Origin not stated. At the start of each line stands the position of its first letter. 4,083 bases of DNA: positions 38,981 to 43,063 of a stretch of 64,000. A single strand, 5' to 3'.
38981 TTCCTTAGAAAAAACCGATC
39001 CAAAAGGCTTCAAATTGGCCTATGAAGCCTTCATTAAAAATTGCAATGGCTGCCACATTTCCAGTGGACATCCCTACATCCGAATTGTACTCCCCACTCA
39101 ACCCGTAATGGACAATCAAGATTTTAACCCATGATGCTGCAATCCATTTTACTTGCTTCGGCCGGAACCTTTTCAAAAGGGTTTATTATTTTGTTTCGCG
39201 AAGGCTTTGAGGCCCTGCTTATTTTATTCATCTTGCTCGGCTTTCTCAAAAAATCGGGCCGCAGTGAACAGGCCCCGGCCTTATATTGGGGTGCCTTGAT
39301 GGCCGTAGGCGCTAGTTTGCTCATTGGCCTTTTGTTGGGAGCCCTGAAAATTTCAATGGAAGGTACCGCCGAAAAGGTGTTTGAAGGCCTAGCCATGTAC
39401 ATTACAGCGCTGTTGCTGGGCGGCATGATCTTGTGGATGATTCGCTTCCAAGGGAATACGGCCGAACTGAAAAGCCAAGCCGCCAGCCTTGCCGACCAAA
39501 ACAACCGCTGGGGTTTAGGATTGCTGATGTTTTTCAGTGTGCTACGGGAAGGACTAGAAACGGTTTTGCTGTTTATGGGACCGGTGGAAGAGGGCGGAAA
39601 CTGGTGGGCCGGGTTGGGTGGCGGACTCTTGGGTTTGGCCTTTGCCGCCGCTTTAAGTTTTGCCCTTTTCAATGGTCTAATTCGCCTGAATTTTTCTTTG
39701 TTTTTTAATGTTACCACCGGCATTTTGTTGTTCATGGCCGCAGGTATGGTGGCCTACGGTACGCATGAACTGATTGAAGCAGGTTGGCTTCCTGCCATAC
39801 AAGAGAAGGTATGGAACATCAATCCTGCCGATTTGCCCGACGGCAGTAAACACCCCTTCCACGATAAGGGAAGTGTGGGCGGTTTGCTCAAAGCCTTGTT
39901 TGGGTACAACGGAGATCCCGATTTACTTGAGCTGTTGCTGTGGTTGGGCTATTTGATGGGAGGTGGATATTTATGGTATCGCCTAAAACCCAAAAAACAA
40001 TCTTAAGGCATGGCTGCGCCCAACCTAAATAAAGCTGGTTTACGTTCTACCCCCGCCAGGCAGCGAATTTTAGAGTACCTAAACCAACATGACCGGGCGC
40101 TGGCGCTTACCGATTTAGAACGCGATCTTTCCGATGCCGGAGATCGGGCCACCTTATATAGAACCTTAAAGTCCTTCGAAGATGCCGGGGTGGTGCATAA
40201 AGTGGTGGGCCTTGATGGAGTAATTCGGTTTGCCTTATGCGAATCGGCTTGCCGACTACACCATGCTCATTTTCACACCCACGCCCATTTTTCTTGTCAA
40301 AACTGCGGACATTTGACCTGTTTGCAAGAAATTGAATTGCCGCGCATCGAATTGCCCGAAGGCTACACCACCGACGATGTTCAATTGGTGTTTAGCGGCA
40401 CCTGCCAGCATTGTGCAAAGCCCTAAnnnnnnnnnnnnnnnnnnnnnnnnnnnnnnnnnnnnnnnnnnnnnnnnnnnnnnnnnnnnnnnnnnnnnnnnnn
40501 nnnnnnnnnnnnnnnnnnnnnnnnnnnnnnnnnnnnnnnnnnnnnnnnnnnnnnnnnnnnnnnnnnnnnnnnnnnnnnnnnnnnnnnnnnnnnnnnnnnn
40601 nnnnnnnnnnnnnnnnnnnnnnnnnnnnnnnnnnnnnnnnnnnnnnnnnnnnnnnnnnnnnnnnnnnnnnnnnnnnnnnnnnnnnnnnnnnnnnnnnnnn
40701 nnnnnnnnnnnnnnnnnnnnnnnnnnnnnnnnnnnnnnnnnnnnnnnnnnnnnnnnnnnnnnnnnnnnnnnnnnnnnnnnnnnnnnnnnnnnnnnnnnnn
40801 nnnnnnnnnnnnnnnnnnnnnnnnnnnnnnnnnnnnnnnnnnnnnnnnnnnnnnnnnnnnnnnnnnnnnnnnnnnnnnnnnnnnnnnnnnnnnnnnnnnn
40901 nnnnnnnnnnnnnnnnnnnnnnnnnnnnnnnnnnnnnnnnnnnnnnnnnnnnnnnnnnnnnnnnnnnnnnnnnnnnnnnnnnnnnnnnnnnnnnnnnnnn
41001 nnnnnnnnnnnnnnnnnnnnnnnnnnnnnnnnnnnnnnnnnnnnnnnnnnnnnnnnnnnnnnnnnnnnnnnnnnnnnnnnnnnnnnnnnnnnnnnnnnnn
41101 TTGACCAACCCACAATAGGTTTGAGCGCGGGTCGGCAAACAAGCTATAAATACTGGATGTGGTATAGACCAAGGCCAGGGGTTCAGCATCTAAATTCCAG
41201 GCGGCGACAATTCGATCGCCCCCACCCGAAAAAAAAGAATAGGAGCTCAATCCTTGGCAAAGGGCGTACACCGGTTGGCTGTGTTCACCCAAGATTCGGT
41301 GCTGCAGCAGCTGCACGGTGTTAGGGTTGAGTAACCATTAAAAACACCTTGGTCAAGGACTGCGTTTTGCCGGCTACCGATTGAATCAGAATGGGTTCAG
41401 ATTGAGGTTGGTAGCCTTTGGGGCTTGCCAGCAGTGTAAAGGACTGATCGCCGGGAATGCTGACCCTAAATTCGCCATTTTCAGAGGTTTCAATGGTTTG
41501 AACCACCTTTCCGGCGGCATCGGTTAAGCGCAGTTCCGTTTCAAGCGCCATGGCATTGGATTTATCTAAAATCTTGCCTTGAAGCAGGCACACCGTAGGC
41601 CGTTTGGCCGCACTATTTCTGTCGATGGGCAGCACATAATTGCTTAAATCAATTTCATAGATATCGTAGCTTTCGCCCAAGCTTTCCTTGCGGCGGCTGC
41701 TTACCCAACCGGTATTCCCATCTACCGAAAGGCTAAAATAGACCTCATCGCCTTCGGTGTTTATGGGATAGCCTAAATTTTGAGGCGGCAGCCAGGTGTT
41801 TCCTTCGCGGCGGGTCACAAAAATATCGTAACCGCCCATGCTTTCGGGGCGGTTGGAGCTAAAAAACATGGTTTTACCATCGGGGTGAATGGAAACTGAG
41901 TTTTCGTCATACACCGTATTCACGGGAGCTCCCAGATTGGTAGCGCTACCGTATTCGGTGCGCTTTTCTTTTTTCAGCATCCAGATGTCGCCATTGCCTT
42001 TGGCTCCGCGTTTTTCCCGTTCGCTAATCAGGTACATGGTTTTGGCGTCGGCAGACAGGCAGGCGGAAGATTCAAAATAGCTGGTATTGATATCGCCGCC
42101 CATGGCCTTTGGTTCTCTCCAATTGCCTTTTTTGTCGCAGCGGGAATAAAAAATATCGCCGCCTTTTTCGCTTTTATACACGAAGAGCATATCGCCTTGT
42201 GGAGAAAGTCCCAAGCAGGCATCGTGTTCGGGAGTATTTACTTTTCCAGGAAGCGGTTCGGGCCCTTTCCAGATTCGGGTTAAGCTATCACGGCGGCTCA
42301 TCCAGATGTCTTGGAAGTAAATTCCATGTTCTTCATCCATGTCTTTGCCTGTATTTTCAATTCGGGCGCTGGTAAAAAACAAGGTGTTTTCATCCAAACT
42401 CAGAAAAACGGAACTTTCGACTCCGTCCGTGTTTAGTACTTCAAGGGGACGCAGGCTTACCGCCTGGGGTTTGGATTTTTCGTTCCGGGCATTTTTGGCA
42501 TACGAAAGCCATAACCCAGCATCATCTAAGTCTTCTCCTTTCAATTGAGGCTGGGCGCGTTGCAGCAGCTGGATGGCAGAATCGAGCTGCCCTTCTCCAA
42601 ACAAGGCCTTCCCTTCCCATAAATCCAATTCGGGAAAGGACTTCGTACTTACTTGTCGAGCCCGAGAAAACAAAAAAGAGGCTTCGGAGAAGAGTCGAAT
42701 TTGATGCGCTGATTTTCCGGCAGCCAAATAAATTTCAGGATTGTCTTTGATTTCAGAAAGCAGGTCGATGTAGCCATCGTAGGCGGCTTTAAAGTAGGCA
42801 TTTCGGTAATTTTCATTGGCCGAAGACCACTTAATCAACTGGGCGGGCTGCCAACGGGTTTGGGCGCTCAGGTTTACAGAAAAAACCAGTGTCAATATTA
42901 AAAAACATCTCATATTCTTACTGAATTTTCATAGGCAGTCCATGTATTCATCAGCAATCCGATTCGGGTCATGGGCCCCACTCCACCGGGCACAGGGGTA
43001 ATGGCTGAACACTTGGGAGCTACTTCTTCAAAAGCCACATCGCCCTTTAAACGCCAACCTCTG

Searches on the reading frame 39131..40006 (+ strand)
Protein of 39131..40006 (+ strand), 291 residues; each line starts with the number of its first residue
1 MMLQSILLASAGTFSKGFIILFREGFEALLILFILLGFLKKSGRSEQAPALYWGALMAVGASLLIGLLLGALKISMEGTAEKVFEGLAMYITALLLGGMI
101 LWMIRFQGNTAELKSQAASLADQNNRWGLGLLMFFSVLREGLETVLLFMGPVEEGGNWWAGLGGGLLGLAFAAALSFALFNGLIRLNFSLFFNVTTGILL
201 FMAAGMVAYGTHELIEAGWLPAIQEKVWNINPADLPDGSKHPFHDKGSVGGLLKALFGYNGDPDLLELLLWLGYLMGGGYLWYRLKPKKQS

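Call 90: search_protein_families(library=pfam, proteins=[window:39131-40006:+], max_evalue=0.0001)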
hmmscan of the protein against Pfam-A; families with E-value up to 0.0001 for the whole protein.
window:39131-40006:+ (291 aa): 1 family
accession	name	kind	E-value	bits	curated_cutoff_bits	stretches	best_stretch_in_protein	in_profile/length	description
PF03239.20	FTR1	-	5e-41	141.3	25.3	1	18-285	5-279/284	Iron permease FTR1 family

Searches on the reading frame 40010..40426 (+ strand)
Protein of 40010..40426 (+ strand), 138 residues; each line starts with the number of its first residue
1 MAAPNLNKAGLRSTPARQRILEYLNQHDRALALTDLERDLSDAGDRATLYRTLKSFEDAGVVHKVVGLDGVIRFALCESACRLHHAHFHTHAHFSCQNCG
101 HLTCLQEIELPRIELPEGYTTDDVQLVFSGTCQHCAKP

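Call 90: search_protein_families(library=pfam, proteins=[window:40010-40426:+], max_evalue=0.0001)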
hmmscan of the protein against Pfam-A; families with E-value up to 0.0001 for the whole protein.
window:40010-40426:+ (138 aa): 2 families
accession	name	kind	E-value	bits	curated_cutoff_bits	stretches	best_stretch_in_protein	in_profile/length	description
PF01475.25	FUR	-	7.2e-14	52.4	23.1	1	8-110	1-98/121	Ferric uptake regulator family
PF12840.13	HTH_20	-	1.4e-07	31.8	27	1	14-64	3-50/51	Helix-turn-helix domain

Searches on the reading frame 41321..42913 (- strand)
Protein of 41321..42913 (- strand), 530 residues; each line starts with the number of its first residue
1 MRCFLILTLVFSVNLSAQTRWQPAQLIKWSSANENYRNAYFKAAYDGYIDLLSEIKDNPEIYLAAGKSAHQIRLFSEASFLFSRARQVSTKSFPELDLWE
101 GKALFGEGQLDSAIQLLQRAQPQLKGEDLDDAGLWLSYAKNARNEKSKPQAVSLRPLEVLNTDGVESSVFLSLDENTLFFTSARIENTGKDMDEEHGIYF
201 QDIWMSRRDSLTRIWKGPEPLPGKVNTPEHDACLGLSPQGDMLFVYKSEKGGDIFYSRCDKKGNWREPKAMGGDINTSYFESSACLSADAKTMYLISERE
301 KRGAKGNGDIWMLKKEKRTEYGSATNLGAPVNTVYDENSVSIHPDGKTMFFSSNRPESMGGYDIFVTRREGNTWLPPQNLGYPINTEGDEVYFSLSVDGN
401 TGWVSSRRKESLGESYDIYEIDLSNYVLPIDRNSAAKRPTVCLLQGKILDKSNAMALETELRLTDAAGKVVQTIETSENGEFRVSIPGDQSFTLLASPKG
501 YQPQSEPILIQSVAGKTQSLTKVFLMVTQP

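Call 90: search_protein_families(library=pfam, proteins=[window:41321-42913:-], max_evalue=0.0001)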
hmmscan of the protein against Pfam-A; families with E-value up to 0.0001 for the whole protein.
window:41321-42913:- (530 aa): 2 families
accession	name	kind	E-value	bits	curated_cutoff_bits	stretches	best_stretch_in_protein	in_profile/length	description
PF07676.18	PD40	-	3.2e-15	56.1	20.9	1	328-366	2-38/38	WD40-like Beta Propeller Repeat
PF13620.12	CarboxypepD_reg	-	4e-06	27.5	32.3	1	444-511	2-70/82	Carboxypeptidase regulatory-like domain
